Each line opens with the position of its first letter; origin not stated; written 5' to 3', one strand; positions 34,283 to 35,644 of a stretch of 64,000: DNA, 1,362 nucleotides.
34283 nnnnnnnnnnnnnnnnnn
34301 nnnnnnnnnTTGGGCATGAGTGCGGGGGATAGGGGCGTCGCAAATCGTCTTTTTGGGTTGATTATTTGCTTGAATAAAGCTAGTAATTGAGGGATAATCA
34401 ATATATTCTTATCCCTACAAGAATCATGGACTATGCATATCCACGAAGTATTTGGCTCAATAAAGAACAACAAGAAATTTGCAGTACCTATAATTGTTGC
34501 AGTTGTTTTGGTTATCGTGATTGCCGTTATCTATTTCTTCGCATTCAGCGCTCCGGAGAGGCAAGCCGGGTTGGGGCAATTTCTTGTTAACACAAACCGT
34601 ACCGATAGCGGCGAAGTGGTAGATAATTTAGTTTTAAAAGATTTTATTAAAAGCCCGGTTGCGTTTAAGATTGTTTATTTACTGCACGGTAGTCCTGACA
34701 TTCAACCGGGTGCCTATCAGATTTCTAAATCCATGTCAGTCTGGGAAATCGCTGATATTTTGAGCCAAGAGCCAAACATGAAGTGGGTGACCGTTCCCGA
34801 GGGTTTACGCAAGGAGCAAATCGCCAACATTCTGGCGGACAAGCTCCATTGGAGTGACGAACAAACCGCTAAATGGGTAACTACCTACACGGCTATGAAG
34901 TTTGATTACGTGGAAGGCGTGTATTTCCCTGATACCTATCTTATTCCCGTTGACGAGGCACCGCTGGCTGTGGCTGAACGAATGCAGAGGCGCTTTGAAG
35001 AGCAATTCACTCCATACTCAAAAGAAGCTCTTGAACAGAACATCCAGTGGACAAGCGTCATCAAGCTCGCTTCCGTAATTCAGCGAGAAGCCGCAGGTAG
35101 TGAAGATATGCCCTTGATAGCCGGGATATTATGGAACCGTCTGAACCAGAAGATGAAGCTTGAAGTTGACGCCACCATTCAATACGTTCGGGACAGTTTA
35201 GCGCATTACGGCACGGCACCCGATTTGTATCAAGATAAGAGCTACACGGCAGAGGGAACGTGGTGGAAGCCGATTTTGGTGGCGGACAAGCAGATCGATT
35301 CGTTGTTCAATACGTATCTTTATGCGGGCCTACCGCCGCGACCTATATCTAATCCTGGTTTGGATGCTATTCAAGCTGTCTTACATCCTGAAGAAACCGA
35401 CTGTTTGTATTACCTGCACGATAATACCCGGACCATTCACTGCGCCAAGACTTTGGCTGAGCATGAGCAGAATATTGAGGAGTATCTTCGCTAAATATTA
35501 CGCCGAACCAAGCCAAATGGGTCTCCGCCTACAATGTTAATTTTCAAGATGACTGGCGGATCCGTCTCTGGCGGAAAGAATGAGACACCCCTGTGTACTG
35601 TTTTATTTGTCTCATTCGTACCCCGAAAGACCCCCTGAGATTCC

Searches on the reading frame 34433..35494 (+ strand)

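Call 60: search_protein_families(library=pfam, proteins=[window:34433-35494:+], max_evalue=0.001)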
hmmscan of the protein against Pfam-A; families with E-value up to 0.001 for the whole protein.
window:34433-35494:+ (353 aa): 1 family
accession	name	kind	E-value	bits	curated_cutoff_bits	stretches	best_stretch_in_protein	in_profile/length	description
PF02618.21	YceG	-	9.2e-68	229.1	32.4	1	58-349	8-274/275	YceG-like family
